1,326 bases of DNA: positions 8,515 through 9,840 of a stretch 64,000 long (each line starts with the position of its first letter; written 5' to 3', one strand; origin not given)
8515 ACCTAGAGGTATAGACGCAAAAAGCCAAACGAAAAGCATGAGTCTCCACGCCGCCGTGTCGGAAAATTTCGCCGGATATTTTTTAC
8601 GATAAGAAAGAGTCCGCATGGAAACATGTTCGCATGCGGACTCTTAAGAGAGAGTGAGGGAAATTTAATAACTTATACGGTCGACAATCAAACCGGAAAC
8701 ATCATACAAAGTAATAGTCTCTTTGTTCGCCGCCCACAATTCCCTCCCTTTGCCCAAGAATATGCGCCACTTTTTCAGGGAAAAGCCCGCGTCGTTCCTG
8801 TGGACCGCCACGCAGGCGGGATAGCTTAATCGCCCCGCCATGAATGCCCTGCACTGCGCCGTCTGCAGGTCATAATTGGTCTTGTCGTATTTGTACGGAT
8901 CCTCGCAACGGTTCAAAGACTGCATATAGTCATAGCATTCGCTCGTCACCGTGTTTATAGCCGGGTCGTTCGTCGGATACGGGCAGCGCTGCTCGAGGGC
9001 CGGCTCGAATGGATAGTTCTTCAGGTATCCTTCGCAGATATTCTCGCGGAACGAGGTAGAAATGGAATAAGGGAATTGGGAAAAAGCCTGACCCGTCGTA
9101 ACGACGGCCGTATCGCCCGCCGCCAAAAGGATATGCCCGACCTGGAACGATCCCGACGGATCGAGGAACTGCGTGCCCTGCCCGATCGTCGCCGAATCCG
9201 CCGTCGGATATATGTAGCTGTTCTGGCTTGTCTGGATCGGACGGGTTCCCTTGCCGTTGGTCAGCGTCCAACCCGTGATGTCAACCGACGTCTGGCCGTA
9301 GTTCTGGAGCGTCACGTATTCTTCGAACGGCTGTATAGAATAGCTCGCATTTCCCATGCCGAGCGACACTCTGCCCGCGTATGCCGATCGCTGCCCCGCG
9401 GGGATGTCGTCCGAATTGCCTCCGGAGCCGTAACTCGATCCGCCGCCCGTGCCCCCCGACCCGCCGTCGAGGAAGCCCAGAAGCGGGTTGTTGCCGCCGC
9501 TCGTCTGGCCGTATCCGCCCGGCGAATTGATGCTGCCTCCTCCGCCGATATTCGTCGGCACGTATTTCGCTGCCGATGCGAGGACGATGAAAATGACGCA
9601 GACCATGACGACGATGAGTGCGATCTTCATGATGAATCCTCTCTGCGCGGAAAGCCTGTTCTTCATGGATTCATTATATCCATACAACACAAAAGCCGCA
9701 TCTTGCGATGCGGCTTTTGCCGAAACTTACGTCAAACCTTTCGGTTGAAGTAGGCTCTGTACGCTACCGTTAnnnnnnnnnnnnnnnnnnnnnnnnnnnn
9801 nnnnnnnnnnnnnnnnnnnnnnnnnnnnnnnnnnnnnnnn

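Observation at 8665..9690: Paralogous LTD-type secreted proteins 53 kb apart with a shared Cys-rich C-terminal domain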

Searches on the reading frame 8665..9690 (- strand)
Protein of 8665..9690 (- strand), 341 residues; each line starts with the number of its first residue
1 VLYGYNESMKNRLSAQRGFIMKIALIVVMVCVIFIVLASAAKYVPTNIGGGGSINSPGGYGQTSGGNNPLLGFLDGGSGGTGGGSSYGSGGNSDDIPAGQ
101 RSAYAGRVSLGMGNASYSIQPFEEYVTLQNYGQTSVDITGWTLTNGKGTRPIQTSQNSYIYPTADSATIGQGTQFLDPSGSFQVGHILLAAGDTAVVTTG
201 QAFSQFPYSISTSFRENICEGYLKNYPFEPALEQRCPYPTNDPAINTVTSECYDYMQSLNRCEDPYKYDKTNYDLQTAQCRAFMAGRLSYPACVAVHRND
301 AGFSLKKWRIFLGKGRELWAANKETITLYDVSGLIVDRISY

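Call 4: search_protein_families(library=pfam, proteins=[window:8665-9690:-], max_evalue=1)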
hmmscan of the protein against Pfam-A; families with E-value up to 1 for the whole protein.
window:8665-9690:- (341 aa): 1 family
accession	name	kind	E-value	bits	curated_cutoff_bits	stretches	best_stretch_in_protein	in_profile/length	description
PF00932.25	LTD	-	8.4e-10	39.4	34.3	1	118-202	22-72/109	Lamin Tail Domain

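Call 19: predict_structure(alignment_id=A1)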
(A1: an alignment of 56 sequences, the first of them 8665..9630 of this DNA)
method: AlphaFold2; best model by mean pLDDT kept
length: 321 residues; sequences in the alignment: 56
mean_pLDDT: 84.8   pTM: 0.73
mean pLDDT of the five models: 84.8, 83.8, 83.7, 83.4, 81.6
residues with pLDDT >= 90: 212; 70-90: 55; 50-70: 13; < 50: 41
segments of 3 or more residues with pLDDT < 50: 30-52, 54-71
pLDDT, mean of each block of 10 residues (from residue 1): 93 96 67 36 36 40 37 77 96 89 95 98 83 78 89 96 97 97 87 97 92 92 94 96 94 97 96 96 97 90 89 96 83
secondary structure, 60 per line:
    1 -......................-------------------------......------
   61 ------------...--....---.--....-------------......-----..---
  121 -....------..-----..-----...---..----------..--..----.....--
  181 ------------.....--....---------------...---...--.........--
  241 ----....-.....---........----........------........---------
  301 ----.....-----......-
elements in order: H2-23 H49-54 E88-91 E105-110 E122-125 E146-148 E174-178 E193-197 H200-203 H230-238 H245-248 H250-254 H258-265 H270-277 E284-291 E305-309 E315-320

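Call 34: search_protein_families(library=ncbifam, proteins=[window:8665-9630:-], max_evalue=0.1)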
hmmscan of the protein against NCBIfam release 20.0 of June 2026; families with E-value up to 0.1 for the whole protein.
window:8665-9630:- (321 aa): 0 families

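Call 36: search_solved_structures(query=A1, max_evalue=1)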
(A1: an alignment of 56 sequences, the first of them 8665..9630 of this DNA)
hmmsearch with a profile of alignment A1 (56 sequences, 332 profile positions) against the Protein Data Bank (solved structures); distinct sequences matched with E-value up to 1: 1.
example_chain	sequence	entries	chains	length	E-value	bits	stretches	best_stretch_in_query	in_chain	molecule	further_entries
8j74_A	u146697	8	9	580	0.96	11.6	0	196-220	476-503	High affinity choline transporter 1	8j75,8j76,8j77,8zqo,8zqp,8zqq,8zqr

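Call 60: find_encoding_contigs(protein=window:8665-9666:-, flank=3000, max_places=2)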
Protein window:8665-9666:- (333 aa): 1 contig read that carries it; 1 place shown.
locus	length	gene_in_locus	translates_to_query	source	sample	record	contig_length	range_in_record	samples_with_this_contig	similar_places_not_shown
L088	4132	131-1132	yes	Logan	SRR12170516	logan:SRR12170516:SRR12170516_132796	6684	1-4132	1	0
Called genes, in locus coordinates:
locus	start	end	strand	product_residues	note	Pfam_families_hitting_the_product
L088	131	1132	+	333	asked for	PF00932:LTD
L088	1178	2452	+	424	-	PF00932:LTD, PF00801:PKD (weak), PF18911:PKD_4 (weak)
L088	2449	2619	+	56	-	-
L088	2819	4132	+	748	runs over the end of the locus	PF07819:PGAP1 (weak), PF02089:Palm_thioest (weak), PF02450:LCAT, PF24096:DUF7379 (weak)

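Call 61: fold_search(model_id=the predicted structure, library=pdb)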
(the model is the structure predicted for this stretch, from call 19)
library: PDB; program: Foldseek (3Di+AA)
matches with E <= 10: 715; with E <= 0.001: 2
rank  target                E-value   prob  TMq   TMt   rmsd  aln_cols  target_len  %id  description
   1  2kpw_MODEL_1_A        6.2e-04  1.00  0.24  0.58  10.8       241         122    9  NMR solution structure of Lamin-B1 protein from Homo sapiens: Northeast Structural Genomics Consortium MEGA ta (released 2009-11-10)
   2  3jt0_A                6.6e-04  1.00  0.23  0.62  10.1       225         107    9  Crystal Structure of the C-terminal fragment (426-558) Lamin-B1 from Homo sapiens, Northeast Structural Genomics Conso (released 2009-09-22)
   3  1ifr                  3.2e-03  1.00  0.27  0.70   6.1       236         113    8  Structure of Lamin A/C Globular Domain (released 2002-07-17)
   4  3umn_B                3.7e-03  1.00  0.24  0.60  11.8       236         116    8  Crystal Structure of Lamin-B1 (released 2011-11-30)
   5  3gef_A                4.7e-03  1.00  0.26  0.64   5.3       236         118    9  Crystal structure of the R482W mutant of lamin A/C (released 2009-08-04)
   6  6rpr_B                5.6e-03  1.00  0.25  0.64  10.6       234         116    8  LEM domain of Emerin mutant T43I in complex with BAF dimer and the Igfold of the lamin A/C (released 2020-03-04)
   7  7crg_B                6.0e-03  1.00  0.24  0.56  12.5       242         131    8  Beta-strand-mediated dimeric formation of the extended Ig-like domains of human lamin A/C (released 2021-08-25)
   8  3umn_A                7.2e-03  0.99  0.24  0.58   7.3       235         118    8  Crystal Structure of Lamin-B1 (released 2011-11-30)
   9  3jt0_B                7.7e-03  0.99  0.23  0.62   7.4       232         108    9  Crystal Structure of the C-terminal fragment (426-558) Lamin-B1 from Homo sapiens, Northeast Structural Genomics Conso (released 2009-09-22)
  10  7crg_A                8.7e-03  1.00  0.25  0.57  10.9       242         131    8  Beta-strand-mediated dimeric formation of the extended Ig-like domains of human lamin A/C (released 2021-08-25)
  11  6ghd_F                9.8e-03  1.00  0.25  0.63  12.1       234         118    8  Structural analysis of the ternary complex between lamin A/C, BAF and emerin identifies an interface disrupted in auto (released 2018-08-08)
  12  7yvd_C                1.0e-02  1.00  0.25  0.57  10.8       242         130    8  The crystal structure of the progerin C-terminal peptide and the Ig-like domain of lamin A/C (released 2023-08-30)
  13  6ghd_B                3.2e-02  0.97  0.24  0.59  13.0       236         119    7  Structural analysis of the ternary complex between lamin A/C, BAF and emerin identifies an interface disrupted in auto (released 2018-08-08)
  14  1ufg_MODEL_1_A        3.8e-02  0.96  0.26  0.52  16.5       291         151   10  Solution structure of immunoglobulin like domain of mouse nuclear lamin (released 2004-06-22)
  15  2lll_MODEL_1_A        4.6e-02  0.97  0.24  0.59  11.6       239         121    9  Solution NMR structure of C-terminal globular domain of human Lamin-B2, Northeast Structural Genomics Consorti (released 2011-12-07)
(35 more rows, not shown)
